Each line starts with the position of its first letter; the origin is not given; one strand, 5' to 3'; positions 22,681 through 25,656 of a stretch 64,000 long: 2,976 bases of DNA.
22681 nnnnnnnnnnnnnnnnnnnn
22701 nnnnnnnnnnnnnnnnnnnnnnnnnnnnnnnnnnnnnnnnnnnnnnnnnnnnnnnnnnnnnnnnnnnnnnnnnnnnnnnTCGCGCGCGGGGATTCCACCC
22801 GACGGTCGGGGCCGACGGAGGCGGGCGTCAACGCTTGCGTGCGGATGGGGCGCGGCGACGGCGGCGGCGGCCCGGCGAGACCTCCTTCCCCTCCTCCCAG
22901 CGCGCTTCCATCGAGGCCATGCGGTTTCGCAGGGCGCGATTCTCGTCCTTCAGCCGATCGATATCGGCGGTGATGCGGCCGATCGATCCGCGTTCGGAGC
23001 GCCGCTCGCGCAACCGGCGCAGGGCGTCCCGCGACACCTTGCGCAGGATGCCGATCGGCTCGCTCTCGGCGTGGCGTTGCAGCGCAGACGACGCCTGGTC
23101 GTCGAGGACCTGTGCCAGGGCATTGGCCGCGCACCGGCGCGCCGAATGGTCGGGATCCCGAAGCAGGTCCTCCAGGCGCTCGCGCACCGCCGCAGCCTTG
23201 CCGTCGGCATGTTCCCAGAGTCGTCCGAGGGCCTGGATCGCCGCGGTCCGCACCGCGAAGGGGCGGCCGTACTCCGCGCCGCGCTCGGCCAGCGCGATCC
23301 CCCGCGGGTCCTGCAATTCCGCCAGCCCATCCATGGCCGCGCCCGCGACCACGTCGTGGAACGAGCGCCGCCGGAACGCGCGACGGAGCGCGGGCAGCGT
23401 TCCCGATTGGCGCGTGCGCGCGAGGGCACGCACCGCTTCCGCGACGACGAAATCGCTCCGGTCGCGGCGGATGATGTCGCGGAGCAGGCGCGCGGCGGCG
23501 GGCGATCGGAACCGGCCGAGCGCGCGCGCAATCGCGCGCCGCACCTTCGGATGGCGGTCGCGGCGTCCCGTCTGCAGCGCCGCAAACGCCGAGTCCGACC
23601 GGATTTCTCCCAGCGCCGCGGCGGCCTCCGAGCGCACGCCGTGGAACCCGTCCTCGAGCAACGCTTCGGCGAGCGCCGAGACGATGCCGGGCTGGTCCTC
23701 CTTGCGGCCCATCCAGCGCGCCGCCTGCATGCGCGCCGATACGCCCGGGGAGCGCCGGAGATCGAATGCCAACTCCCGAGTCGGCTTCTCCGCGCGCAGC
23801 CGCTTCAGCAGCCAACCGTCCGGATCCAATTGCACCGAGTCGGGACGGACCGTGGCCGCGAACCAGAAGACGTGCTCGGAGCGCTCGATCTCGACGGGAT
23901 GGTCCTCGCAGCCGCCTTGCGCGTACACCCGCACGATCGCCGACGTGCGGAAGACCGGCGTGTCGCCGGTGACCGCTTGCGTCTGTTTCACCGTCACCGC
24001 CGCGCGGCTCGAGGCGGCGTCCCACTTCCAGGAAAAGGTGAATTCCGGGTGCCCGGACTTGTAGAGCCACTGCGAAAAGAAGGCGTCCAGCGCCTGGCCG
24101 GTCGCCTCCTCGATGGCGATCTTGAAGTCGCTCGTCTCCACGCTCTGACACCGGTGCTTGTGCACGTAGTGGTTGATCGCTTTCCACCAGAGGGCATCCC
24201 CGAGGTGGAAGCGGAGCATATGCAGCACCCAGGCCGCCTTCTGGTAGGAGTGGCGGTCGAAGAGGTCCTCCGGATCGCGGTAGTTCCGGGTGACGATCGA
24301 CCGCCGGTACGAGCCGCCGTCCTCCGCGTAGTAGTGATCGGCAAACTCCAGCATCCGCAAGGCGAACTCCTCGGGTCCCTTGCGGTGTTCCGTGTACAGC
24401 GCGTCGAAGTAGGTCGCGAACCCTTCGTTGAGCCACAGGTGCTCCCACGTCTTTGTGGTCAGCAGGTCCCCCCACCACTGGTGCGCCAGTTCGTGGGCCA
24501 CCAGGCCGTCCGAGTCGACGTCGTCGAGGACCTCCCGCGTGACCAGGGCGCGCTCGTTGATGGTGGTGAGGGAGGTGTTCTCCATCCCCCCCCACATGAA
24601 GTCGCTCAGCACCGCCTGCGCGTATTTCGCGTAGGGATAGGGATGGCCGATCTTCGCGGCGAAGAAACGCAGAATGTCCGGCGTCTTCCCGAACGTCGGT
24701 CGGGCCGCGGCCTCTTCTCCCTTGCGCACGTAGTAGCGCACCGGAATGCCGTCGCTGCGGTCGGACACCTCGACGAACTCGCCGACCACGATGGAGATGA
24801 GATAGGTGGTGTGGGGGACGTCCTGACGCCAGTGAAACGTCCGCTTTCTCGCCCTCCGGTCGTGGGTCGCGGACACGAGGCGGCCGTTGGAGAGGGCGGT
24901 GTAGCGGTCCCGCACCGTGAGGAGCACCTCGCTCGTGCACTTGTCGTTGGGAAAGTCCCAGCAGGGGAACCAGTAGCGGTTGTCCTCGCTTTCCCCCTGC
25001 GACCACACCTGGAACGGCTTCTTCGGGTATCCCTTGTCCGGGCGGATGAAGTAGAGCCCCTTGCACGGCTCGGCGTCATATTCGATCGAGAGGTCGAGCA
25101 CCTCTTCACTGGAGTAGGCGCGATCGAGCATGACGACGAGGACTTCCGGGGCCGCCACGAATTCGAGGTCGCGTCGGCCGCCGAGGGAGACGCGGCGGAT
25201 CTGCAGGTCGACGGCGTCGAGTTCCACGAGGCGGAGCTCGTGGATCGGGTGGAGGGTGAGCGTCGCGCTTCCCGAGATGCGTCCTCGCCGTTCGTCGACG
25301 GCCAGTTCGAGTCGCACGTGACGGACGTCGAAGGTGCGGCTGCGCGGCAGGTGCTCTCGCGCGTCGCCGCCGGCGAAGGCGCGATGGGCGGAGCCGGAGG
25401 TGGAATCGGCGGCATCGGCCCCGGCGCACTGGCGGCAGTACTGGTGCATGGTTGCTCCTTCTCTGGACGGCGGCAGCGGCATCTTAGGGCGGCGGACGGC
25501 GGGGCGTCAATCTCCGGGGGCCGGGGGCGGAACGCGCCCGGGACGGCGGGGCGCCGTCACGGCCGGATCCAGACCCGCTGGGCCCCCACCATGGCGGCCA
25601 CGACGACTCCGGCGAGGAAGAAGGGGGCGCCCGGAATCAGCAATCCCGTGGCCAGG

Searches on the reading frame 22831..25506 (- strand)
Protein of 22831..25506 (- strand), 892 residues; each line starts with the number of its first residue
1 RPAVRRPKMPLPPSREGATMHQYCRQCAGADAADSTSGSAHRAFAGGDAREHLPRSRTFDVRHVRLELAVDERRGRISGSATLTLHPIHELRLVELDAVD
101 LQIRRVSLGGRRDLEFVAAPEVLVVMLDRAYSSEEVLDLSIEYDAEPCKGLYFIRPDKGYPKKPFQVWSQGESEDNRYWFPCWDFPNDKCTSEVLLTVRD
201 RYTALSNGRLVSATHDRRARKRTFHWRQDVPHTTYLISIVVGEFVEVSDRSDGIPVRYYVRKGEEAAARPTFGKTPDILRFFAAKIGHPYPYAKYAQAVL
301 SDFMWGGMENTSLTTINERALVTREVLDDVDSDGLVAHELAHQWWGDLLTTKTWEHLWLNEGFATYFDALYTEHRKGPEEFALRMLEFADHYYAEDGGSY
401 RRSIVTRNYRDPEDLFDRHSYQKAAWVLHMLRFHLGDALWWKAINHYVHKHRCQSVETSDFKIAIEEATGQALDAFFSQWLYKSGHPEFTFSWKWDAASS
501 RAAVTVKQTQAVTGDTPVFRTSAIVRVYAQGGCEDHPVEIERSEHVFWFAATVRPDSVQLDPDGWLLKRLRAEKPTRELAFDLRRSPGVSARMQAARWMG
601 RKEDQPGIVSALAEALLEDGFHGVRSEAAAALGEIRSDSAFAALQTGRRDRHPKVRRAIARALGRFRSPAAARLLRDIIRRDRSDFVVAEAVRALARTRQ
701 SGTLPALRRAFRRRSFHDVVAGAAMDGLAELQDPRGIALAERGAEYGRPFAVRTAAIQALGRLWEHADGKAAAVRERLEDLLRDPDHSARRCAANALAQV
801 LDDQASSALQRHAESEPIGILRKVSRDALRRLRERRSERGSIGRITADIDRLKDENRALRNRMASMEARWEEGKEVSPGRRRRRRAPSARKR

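Call 43: search_protein_families(library=pfam, proteins=[window:22831-25506:-], max_evalue=0.05)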
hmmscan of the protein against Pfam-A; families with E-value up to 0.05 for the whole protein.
window:22831-25506:- (892 aa): 7 families
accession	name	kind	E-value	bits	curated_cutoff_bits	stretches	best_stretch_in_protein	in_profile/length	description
PF01433.26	Peptidase_M1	-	5.9e-49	167.1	27.7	1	273-480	4-218/218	Peptidase family M1 domain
PF13646.12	HEAT_2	-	2.4e-25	89.1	27.7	3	648-725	9-84/88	HEAT repeats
PF17900.6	Peptidase_M1_N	-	1.4e-23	84.4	25.8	1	63-236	4-186/186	Peptidase M1 N-terminal domain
PF02985.28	HEAT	-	9.4e-10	38.3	23.5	0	778-801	5-28/31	HEAT repeat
PF03130.22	HEAT_PBS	-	0.00019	22.1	20.9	0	655-677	1-23/27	PBS lyase HEAT-like repeat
PF13513.12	HEAT_EZ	-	0.00038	21.4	27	0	752-800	3-55/55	HEAT-like repeat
PF20168.4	PDS5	-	0.039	12.2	27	0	751-820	299-361/1053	Sister chromatid cohesion protein PDS5 protein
